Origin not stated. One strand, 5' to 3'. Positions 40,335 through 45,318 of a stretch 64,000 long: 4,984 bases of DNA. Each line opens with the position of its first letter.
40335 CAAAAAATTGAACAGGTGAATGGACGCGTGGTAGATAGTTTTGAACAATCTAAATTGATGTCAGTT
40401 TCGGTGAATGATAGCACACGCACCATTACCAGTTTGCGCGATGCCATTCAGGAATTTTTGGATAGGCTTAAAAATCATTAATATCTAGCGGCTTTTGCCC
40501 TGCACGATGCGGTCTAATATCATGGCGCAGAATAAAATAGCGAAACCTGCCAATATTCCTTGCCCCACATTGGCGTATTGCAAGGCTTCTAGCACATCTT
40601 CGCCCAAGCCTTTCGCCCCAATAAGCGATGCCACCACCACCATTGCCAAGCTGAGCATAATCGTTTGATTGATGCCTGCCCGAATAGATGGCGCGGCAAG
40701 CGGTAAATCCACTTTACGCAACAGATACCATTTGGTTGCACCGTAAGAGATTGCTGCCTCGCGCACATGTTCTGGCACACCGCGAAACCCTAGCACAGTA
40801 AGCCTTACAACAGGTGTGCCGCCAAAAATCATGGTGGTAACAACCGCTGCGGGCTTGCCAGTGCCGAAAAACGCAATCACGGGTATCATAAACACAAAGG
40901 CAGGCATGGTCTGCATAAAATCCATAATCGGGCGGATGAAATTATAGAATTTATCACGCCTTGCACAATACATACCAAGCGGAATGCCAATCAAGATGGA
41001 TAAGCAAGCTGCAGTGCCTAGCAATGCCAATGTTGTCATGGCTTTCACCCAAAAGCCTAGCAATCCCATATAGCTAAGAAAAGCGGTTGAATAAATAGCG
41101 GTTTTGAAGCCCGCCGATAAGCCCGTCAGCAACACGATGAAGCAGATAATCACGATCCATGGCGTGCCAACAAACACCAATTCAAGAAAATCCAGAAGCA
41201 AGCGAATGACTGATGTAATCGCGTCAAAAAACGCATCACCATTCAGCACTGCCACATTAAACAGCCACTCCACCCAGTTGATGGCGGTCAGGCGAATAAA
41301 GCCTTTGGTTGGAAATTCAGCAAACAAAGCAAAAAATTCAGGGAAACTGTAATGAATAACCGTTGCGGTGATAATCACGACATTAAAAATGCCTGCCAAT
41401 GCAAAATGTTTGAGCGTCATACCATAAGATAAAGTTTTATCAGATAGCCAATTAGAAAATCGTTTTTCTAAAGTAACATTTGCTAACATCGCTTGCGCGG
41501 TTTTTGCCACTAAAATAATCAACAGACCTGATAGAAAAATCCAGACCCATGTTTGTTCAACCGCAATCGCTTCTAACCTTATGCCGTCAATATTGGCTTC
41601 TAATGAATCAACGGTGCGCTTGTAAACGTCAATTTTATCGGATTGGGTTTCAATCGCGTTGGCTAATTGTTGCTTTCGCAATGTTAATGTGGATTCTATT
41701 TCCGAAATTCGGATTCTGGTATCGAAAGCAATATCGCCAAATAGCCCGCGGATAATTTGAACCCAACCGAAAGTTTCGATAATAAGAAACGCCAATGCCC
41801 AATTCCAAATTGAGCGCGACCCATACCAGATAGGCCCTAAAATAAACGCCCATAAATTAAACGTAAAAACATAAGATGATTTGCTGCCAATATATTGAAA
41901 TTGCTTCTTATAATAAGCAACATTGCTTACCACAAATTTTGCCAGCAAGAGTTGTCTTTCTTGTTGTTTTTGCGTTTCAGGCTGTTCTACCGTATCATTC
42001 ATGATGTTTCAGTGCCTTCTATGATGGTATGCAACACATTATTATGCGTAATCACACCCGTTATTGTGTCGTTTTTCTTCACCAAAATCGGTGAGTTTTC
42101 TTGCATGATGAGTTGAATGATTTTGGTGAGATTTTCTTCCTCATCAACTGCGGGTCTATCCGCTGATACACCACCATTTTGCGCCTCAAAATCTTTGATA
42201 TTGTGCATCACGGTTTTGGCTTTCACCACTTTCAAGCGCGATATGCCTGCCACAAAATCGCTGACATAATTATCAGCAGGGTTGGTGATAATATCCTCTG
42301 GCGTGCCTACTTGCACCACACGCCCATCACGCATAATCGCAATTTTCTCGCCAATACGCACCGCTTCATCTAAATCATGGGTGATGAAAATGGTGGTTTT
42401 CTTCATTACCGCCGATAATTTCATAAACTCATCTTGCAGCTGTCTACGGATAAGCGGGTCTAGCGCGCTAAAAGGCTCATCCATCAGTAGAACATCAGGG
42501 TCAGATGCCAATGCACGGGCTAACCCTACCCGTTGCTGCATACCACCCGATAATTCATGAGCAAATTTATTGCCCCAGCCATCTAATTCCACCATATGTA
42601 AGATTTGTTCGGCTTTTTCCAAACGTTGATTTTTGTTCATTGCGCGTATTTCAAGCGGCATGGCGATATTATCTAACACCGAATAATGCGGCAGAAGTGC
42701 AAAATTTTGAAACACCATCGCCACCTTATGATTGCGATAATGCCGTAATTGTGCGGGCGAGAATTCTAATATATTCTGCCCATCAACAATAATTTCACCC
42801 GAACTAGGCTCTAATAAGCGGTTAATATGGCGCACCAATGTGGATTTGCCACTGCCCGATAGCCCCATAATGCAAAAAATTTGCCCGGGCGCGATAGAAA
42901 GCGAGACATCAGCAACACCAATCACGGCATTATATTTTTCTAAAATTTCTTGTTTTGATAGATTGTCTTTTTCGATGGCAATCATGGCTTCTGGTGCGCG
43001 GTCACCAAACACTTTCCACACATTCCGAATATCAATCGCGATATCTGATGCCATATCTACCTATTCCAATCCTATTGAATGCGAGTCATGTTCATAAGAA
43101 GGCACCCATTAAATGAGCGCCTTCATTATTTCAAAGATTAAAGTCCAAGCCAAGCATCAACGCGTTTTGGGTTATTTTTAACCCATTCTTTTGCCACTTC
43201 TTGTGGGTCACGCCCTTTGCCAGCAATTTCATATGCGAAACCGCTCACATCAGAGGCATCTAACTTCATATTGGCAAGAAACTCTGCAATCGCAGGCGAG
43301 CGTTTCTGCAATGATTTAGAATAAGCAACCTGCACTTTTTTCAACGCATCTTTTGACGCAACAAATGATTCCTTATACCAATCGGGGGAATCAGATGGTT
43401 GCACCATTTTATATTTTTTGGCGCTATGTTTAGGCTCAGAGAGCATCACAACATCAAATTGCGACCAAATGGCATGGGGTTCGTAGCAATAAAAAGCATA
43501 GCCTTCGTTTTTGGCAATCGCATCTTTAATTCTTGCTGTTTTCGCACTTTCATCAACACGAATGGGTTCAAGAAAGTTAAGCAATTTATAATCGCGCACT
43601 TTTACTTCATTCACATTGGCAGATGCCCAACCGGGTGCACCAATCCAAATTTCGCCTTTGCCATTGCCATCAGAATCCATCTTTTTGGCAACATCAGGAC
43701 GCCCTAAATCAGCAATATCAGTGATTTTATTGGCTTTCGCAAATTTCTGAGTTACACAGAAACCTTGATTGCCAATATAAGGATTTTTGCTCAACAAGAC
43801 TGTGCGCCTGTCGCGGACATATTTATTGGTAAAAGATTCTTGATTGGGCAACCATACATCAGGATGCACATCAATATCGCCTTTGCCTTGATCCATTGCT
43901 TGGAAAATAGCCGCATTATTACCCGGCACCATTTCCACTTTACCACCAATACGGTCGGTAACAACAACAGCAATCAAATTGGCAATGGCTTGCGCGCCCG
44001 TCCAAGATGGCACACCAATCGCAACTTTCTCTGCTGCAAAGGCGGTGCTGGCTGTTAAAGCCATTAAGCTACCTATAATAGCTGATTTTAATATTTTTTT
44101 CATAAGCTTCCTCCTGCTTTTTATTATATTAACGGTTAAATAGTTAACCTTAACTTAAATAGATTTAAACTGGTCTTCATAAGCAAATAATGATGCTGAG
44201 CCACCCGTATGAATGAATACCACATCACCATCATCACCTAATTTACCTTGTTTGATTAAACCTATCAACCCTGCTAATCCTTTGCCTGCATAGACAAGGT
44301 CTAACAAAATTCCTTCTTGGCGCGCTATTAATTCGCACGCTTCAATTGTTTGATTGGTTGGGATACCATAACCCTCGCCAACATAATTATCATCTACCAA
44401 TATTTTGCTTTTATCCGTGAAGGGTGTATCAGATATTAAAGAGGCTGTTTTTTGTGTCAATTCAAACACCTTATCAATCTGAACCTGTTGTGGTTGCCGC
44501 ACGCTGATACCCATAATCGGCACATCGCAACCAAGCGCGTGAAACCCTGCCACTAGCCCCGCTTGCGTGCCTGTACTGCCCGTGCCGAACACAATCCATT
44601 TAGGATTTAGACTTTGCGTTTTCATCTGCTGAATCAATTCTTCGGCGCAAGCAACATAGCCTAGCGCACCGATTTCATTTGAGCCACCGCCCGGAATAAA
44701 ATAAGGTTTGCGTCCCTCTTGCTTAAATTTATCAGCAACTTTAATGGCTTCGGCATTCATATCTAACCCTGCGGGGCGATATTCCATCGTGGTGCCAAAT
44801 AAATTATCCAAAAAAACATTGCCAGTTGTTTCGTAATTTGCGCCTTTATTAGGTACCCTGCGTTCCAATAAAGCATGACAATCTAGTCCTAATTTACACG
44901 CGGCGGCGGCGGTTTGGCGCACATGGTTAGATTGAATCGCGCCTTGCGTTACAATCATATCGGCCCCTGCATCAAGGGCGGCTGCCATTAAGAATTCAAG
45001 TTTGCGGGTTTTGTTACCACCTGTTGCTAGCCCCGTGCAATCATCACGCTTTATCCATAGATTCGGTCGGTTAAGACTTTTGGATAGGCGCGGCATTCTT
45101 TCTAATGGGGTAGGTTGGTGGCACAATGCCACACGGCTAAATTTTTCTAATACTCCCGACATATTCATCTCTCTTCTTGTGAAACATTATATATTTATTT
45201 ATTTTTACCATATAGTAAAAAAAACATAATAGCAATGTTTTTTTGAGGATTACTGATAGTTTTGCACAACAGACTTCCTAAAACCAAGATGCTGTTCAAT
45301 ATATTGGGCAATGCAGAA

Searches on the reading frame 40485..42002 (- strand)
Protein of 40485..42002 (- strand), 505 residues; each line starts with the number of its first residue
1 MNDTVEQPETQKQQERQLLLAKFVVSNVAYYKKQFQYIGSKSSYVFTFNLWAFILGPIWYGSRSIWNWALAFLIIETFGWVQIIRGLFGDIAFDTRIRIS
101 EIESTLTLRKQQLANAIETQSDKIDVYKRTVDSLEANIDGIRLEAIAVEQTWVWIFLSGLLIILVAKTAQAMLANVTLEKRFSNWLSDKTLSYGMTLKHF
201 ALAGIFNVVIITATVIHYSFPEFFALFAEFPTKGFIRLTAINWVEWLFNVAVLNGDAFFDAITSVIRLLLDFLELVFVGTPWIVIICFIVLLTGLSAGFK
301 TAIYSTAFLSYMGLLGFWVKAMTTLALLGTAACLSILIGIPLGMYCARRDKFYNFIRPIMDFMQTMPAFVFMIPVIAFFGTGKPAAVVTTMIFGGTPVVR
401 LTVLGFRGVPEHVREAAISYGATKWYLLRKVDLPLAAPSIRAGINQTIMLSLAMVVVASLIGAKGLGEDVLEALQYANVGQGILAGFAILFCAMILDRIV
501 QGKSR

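Call 23: search_protein_families(library=pfam, proteins=[window:40485-42002:-], max_evalue=0.001)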
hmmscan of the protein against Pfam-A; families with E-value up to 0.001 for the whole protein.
window:40485-42002:- (505 aa): 2 families
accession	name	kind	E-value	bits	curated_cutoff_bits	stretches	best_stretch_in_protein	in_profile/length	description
PF00528.27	BPD_transp_1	-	3.6e-26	92.5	26.4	1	339-496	1-171/184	Binding-protein-dependent transport system inner membrane component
PF10947.13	DUF2628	-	0.00045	21.1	23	1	43-76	18-51/93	Protein of unknown function (DUF2628)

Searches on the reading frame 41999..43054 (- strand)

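Call 23: search_protein_families(library=pfam, proteins=[window:41999-43054:-], max_evalue=0.001)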
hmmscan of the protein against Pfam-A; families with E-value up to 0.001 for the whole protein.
window:41999-43054:- (351 aa): 3 families
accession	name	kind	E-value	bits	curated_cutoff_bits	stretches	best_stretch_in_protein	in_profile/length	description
PF00005.33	ABC_tran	-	4.4e-35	121.7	25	1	48-195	2-136/137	ABC transporter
PF13304.12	AAA_21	-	8.3e-08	33.1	27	1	165-227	235-299/304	AAA domain, putative AbiEii toxin, Type IV TA system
PF13555.12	AAA_29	-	0.0006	19.9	27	0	52-85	17-50/61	P-loop containing region of AAA domain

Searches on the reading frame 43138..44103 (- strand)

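Call 23: search_protein_families(library=pfam, proteins=[window:43138-44103:-], max_evalue=0.001)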
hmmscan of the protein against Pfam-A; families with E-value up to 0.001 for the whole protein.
window:43138-44103:- (321 aa): 3 families
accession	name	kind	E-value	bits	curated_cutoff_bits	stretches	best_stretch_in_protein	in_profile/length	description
PF04069.17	OpuAC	-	1.1e-49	169.8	21.2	1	26-310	2-257/257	Substrate binding domain of ABC-type glycine betaine transport system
PF13531.11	SBP_bac_11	-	3e-05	24.3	25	1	53-145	25-103/227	Bacterial extracellular solute-binding protein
PF17578.7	DUF5481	-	0.00071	20.4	27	0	175-215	37-77/103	Family of unknown function (DUF5481)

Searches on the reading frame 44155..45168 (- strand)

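Call 23: search_protein_families(library=pfam, proteins=[window:44155-45168:-], max_evalue=0.001)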
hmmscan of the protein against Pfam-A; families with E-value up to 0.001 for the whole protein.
window:44155-45168:- (337 aa): 1 family
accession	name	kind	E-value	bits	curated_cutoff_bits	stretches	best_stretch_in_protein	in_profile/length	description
PF00291.31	PALP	-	3e-51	175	35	1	15-322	3-295/295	Pyridoxal-phosphate dependent enzyme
